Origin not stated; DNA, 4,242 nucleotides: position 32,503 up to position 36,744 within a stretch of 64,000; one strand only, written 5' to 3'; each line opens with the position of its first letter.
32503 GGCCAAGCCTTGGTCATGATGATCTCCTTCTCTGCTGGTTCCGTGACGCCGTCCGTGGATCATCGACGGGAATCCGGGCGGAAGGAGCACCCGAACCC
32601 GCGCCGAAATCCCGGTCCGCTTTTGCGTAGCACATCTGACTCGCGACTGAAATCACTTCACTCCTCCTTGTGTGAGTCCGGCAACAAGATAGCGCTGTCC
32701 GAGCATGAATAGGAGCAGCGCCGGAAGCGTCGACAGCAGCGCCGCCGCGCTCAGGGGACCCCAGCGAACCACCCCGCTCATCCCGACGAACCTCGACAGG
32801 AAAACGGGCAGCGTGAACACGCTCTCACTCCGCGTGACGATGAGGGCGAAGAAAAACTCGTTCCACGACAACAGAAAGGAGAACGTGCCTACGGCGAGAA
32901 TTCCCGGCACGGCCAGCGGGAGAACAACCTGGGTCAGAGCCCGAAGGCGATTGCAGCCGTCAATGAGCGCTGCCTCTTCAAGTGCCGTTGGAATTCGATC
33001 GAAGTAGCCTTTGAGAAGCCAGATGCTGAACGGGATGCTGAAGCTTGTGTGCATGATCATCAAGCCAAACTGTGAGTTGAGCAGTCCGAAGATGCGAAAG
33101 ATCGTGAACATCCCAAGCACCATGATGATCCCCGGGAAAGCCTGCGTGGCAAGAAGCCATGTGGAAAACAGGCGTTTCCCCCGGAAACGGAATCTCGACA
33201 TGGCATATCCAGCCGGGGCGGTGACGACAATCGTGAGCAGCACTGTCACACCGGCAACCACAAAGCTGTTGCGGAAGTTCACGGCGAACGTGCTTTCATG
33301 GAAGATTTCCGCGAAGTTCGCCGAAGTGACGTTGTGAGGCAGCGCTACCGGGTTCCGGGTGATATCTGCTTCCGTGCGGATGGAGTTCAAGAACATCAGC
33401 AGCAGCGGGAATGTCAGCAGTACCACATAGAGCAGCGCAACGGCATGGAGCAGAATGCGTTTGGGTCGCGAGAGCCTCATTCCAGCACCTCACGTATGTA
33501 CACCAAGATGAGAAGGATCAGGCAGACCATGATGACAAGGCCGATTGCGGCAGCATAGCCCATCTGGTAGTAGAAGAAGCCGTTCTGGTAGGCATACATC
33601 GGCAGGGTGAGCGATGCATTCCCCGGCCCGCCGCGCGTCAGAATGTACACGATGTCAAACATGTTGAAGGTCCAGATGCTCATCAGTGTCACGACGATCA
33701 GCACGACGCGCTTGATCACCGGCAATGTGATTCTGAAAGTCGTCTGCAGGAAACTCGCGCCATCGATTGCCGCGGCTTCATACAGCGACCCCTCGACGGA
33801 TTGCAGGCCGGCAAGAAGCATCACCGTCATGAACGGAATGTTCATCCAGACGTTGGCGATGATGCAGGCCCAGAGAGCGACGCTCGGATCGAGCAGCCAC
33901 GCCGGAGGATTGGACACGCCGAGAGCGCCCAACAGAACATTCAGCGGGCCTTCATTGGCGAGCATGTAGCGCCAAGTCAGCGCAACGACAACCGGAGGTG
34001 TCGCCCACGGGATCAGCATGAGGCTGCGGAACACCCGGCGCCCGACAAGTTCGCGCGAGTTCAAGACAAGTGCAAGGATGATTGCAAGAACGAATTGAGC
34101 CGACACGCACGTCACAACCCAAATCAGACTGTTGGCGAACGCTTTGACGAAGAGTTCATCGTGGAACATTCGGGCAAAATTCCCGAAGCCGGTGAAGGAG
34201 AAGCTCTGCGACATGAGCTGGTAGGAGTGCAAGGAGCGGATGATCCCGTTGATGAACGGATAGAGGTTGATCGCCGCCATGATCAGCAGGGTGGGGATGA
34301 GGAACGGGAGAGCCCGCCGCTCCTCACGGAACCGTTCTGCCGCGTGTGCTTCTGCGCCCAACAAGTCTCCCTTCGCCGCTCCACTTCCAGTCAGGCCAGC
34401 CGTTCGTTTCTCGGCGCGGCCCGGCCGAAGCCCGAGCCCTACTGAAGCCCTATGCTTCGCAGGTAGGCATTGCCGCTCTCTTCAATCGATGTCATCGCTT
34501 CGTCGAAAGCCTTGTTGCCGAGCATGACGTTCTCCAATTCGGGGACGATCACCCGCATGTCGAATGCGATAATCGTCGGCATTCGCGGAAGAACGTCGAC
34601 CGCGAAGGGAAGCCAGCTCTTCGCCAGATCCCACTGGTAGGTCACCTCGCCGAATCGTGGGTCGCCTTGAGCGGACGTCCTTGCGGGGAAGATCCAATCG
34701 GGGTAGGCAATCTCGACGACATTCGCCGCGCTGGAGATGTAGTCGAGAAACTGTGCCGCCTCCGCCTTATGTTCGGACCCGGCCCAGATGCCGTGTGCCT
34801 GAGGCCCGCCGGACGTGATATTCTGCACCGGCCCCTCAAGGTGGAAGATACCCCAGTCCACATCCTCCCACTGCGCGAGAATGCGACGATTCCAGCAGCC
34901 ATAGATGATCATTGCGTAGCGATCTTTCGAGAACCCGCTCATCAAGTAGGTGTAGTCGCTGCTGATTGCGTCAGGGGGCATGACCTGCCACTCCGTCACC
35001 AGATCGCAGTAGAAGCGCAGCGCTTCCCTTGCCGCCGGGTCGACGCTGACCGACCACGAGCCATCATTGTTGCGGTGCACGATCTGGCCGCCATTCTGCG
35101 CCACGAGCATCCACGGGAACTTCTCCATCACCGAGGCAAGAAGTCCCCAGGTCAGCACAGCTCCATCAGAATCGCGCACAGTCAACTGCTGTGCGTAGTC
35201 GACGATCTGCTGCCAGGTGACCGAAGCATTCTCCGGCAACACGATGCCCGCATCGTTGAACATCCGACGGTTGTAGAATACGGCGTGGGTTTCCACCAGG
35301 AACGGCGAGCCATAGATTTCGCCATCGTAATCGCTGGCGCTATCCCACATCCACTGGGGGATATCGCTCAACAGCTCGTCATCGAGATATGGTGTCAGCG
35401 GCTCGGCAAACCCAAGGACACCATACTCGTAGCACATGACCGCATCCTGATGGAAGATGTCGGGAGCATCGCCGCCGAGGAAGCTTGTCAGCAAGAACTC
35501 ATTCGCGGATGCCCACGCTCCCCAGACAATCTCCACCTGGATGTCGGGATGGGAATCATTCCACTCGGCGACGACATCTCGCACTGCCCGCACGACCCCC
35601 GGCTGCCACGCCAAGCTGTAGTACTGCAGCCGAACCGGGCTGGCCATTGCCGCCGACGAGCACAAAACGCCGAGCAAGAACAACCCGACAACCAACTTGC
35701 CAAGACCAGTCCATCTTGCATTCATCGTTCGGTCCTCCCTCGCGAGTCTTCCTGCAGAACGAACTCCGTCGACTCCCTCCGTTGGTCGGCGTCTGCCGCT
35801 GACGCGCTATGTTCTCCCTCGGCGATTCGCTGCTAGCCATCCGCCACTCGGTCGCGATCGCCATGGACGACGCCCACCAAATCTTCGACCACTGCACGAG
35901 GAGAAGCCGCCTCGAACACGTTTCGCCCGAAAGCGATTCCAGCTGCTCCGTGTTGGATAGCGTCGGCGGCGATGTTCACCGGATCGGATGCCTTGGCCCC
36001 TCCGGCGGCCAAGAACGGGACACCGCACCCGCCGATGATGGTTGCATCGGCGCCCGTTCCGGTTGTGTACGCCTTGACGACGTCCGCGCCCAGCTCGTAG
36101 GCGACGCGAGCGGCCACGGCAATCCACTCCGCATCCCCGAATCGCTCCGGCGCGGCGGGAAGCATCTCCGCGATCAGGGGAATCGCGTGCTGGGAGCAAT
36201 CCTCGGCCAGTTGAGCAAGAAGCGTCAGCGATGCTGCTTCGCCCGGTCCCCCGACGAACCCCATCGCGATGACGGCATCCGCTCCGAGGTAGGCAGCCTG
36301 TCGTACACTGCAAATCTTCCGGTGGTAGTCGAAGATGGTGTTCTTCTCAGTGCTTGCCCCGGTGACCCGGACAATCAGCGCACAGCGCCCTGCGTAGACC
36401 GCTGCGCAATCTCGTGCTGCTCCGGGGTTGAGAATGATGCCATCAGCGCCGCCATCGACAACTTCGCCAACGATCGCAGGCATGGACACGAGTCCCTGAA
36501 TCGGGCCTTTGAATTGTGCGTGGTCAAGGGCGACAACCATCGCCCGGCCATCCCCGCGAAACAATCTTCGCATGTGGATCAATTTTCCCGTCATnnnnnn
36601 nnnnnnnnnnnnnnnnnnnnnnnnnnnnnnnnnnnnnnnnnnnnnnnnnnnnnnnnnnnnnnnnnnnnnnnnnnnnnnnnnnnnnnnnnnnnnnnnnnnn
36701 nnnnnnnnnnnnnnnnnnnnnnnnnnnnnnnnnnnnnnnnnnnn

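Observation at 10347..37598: Approx. 27-kb unidirectional 25-gene array under a LacI regulator: candidate novel nucleoside / N-heterocycle catabolic super-operon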

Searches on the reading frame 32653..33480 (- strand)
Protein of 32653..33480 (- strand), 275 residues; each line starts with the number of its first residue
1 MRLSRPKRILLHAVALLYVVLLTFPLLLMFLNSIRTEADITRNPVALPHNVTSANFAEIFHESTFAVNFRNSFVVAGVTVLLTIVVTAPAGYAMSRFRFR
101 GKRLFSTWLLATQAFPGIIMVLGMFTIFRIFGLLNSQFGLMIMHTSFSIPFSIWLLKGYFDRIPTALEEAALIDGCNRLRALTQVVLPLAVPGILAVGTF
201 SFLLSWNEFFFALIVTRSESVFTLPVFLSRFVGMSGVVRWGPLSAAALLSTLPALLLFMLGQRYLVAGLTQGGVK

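Call 4: search_protein_families(library=pfam, proteins=[window:32653-33480:-], max_evalue=0.01)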
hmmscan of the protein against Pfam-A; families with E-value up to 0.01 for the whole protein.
window:32653-33480:- (275 aa): 1 family
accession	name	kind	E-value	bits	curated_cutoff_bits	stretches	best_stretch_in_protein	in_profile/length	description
PF00528.27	BPD_transp_1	-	1.1e-14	55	26.4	1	89-269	3-182/184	Binding-protein-dependent transport system inner membrane component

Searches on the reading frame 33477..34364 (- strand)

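Call 4: search_protein_families(library=pfam, proteins=[window:33477-34364:-], max_evalue=0.01)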
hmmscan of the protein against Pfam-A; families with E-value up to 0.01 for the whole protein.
window:33477-34364:- (295 aa): 1 family
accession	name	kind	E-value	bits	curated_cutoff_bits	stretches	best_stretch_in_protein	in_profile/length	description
PF00528.27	BPD_transp_1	-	3.4e-18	66.4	26.4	1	91-288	2-174/184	Binding-protein-dependent transport system inner membrane component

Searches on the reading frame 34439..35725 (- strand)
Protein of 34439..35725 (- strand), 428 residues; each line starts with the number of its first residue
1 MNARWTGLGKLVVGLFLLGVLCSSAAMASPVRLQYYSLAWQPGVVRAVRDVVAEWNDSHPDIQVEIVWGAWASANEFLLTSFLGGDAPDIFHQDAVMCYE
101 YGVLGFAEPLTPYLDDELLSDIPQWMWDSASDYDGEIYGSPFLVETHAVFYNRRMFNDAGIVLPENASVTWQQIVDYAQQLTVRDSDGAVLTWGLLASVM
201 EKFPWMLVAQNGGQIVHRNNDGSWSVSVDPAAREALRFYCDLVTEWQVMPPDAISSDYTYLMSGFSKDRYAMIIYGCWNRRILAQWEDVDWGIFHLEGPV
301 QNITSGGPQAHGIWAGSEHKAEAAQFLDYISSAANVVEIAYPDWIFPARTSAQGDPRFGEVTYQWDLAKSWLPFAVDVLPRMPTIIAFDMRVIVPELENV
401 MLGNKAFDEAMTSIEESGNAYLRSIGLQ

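Call 4: search_protein_families(library=pfam, proteins=[window:34439-35725:-], max_evalue=0.01)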
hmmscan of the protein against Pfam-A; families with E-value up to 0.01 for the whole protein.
window:34439-35725:- (428 aa): 2 families
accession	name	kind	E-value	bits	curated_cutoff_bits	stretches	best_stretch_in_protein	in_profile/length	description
PF01547.30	SBP_bac_1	-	3.4e-29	103.2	26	1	47-335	9-305/307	Bacterial extracellular solute-binding protein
PF13416.11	SBP_bac_8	-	7.5e-20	72.3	27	1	52-355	3-268/279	Bacterial extracellular solute-binding protein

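Call 33: search_protein_families(library=ncbifam, proteins=[window:34439-35725:-], max_evalue=0.00001)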
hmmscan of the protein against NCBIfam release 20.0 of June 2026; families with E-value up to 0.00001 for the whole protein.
window:34439-35725:- (428 aa): 3 families
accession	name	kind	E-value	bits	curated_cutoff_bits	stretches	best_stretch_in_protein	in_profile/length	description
NF007011.0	PRK09474.1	equivalog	1.2e-14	53.9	291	1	84-328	79-307/396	maltose/maltodextrin ABC transporter substrate-binding protein MalE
NF008211.0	PRK10974.1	equivalog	3.5e-07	29.2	411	0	44-182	39-182/439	sn-glycerol-3-phosphate ABC transporter substrate-binding protein UgpB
NF053763.1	ABCarbgalBndGanS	equivalog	2e-06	26.9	700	1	47-296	52-289/420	galactooligosaccharide ABC transporter substrate-binding protein GanS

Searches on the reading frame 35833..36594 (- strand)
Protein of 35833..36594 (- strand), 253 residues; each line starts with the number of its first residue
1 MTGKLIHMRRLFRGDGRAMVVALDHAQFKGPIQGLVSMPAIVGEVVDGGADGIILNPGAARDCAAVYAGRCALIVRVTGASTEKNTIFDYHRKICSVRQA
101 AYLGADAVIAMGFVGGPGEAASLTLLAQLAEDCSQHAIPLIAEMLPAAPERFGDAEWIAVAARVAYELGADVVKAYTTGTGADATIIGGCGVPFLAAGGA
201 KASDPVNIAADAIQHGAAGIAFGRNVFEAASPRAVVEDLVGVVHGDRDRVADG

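Call 4: search_protein_families(library=pfam, proteins=[window:35833-36594:-], max_evalue=0.01)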
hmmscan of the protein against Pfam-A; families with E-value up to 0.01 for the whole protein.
window:35833-36594:- (253 aa): 1 family
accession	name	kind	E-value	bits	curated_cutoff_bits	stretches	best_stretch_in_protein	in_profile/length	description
PF01791.15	DeoC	-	1.2e-29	104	23.8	1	19-228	2-228/229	DeoC/LacD family aldolase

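Call 19: search_protein_families(library=ncbifam, proteins=[window:35833-36594:-], max_evalue=0.001)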
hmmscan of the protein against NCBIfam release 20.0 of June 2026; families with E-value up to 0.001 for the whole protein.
window:35833-36594:- (253 aa): 6 families
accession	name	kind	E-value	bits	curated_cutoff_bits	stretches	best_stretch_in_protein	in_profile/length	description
NF005556.0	PRK07226.1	subfamily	4.3e-55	187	241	1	2-247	4-255/267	2-amino-3,7-dideoxy-D-threo-hept-6-ulosonate synthase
TIGR01949.1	ADH_synth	equivalog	7.9e-48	163.4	299.45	1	3-248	2-249/255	2-amino-3,7-dideoxy-D-threo-hept-6-ulosonate synthase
NF041223.1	BagB_FevI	exception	1.1e-36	126.4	500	1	3-246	8-257/257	bagremycin/ferroverdin biosynthesis DhnA-type aldolase BagB/FevI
NF040816.1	Fbpase1_Arch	equivalog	4.6e-35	121.4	430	1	3-248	7-262/271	class I fructose-bisphosphate aldolase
NF006081.0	PRK08227.1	equivalog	1.4e-34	119.7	297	1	8-246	40-276/291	3-hydroxy-5-phosphonooxypentane-2,4-dione thiolase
NF010386.0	PRK13813.1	equivalog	2.2e-05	24.1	208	1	92-241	71-211/216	orotidine 5'-phosphate decarboxylase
